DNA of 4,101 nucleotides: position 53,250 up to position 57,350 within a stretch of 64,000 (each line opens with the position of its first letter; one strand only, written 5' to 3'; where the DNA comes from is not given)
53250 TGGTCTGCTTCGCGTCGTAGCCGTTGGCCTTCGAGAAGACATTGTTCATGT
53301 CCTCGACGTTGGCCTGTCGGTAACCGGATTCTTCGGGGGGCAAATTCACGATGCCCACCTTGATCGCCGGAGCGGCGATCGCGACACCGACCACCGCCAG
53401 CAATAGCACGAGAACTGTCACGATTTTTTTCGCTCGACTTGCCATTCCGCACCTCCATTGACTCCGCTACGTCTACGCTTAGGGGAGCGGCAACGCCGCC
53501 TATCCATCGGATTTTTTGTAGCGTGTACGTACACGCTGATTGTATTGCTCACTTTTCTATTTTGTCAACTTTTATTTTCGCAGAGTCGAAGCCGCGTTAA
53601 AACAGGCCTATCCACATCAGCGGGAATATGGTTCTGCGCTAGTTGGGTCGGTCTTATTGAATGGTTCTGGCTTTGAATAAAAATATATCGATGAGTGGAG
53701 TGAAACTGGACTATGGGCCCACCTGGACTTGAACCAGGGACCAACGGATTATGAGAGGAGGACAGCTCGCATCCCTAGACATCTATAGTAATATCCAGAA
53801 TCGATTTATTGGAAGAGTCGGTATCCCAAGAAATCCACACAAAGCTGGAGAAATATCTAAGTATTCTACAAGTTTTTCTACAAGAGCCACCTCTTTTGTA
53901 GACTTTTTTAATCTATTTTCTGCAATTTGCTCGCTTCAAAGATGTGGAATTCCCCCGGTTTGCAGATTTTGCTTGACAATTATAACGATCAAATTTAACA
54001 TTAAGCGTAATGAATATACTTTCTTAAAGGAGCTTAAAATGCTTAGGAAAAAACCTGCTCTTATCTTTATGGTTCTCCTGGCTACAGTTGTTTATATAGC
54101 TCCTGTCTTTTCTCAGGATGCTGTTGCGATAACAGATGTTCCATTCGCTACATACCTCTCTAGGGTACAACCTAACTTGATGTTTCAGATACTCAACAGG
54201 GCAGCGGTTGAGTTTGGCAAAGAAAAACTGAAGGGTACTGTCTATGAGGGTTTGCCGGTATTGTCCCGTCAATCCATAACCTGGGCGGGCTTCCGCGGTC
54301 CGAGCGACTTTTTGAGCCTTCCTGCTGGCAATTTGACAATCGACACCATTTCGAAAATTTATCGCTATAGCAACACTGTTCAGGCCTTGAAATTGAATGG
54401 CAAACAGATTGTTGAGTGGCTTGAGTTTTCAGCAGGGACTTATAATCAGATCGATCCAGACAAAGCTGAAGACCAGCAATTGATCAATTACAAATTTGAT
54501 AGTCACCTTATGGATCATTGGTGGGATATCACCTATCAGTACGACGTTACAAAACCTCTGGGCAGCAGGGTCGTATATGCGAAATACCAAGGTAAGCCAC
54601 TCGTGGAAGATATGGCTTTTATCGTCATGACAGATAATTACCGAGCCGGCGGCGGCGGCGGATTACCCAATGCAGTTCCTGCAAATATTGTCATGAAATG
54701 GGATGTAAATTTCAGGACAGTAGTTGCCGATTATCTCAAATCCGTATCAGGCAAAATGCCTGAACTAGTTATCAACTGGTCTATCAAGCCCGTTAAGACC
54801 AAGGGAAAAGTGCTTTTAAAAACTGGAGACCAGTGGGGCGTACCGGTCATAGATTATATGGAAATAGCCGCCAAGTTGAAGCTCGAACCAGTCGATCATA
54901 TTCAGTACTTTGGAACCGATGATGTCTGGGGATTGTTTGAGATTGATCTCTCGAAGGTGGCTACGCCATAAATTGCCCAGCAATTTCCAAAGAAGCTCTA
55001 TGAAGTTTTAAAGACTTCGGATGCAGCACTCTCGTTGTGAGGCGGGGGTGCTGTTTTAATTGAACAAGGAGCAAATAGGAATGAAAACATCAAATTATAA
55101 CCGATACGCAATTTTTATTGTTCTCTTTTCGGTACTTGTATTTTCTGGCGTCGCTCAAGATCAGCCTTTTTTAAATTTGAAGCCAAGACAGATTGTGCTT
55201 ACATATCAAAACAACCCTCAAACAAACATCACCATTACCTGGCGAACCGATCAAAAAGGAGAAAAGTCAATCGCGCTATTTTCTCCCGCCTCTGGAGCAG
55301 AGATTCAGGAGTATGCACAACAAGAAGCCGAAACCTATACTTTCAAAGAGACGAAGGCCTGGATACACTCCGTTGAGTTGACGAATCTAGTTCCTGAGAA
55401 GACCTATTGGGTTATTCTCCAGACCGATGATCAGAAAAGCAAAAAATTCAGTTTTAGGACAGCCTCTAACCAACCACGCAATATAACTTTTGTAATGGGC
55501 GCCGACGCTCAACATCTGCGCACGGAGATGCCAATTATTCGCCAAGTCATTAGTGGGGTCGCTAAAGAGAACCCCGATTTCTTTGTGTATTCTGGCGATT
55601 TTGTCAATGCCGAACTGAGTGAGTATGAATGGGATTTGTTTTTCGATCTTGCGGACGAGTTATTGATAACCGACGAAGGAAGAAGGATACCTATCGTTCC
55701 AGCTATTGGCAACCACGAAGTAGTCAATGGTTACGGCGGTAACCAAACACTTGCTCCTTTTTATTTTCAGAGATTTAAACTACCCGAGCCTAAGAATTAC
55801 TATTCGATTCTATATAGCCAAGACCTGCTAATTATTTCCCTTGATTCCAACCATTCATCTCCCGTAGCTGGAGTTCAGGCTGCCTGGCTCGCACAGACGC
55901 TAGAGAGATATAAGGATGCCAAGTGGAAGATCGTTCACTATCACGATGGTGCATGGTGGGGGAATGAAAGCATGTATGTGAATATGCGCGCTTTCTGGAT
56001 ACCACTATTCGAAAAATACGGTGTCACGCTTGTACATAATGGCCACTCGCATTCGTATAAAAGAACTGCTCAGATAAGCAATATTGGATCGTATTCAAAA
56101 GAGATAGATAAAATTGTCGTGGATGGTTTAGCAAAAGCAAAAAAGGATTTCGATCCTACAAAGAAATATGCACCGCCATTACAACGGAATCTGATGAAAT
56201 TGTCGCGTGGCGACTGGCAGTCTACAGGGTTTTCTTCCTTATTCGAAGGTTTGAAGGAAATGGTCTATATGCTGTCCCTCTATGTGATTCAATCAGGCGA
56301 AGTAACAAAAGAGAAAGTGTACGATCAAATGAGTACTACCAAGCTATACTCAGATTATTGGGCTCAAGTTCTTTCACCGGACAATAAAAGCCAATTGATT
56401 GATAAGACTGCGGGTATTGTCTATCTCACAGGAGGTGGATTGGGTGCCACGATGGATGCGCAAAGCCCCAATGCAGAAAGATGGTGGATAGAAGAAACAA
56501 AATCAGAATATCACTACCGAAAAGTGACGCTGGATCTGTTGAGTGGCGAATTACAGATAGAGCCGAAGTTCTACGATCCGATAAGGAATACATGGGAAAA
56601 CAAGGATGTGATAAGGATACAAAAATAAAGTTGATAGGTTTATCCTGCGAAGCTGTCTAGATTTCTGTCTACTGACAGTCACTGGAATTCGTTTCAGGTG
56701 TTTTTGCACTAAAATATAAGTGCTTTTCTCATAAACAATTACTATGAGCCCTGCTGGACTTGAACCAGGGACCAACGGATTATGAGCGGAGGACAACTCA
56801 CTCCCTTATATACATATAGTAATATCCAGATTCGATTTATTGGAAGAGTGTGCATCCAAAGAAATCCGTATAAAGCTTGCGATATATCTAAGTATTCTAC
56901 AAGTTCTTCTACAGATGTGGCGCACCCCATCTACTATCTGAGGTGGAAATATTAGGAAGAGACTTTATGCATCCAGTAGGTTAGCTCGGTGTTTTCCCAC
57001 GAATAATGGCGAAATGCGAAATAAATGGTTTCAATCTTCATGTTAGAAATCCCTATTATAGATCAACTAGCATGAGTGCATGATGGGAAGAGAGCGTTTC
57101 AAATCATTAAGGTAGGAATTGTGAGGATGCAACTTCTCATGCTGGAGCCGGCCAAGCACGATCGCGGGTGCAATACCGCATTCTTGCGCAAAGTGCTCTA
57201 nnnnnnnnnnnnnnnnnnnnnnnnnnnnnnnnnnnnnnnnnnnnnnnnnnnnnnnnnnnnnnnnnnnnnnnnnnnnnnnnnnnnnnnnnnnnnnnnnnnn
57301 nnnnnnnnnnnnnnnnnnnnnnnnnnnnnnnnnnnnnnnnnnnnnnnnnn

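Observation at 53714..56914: Two about 170-bp direct repeats, each starting with the 3' half of a tRNA(CAU), mark the edge of the island and subdivide it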

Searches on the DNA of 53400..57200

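Call 52: search_rna_families(source=window, start=53400, end=57200, threshold=evalue, max_evalue=1)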
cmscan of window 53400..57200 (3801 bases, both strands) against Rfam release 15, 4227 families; matches with E-value up to 1: 0.
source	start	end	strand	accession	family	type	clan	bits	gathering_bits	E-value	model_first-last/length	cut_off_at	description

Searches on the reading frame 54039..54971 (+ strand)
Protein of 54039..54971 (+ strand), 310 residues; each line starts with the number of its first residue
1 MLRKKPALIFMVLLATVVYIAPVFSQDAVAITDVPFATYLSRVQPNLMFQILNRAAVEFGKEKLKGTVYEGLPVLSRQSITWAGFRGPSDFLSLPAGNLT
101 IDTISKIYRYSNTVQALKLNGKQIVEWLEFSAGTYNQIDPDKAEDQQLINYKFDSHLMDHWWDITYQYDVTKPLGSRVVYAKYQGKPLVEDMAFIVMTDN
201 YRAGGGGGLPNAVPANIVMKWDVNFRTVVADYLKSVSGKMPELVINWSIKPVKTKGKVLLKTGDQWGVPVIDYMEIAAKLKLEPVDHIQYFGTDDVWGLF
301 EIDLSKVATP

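Call 16: search_protein_families(library=pfam, proteins=[window:54039-54971:+], max_evalue=0.001)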
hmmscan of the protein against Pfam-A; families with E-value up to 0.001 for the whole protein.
window:54039-54971:+ (310 aa): 1 family
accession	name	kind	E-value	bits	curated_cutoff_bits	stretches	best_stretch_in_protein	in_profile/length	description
PF02872.23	5_nucleotid_C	-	6.3e-20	72.3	23.6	1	85-210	48-154/158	5'-nucleotidase, C-terminal domain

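Call 79: search_protein_families(library=ncbifam, proteins=[window:54039-54971:+], max_evalue=0.001)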
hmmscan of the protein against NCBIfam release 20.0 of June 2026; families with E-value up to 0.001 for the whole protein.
window:54039-54971:+ (310 aa): 8 families
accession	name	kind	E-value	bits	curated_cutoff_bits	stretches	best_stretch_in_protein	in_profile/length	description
NF006937.0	PRK09419.1-4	equivalog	7.3e-45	152.9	2554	1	28-254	354-593/1411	multifunctional 2',3'-cyclic-nucleotide 2'-phosphodiesterase/3'-nucleotidase/5'-nucleotidase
NF006938.0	PRK09420.1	equivalog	9.2e-42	143.3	486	1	24-280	352-627/648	bifunctional 2',3'-cyclic-nucleotide 2'-phosphodiesterase/3'-nucleotidase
NF008871.0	PRK11907.1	equivalog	6e-41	140.4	1266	1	26-253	445-683/814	bifunctional 2',3'-cyclic-nucleotide 2'-phosphodiesterase/3'-nucleotidase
TIGR01390.1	CycNucDiestase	equivalog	2.4e-40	138.7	883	1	26-261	332-586/626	2',3'-cyclic-nucleotide 2'-phosphodiesterase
NF006935.0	PRK09419.1-2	equivalog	1.7e-39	135.3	2801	1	28-254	377-616/1445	multifunctional 2',3'-cyclic-nucleotide 2'-phosphodiesterase/3'-nucleotidase/5'-nucleotidase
NF006933.0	PRK09418.1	equivalog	8.3e-35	120.1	1419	1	26-254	368-612/780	bifunctional 2',3'-cyclic-nucleotide 2'-phosphodiesterase/3'-nucleotidase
NF006936.0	PRK09419.1-3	equivalog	3.8e-34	117.5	2542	1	35-259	421-659/1212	multifunctional 2',3'-cyclic-nucleotide 2'-phosphodiesterase/3'-nucleotidase/5'-nucleotidase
NF006934.0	PRK09419.1-1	subfamily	2.4e-12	45.3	1646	1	96-248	416-576/1174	multifunctional 2',3'-cyclic-nucleotide 2'-phosphodiesterase/3'-nucleotidase/5'-nucleotidase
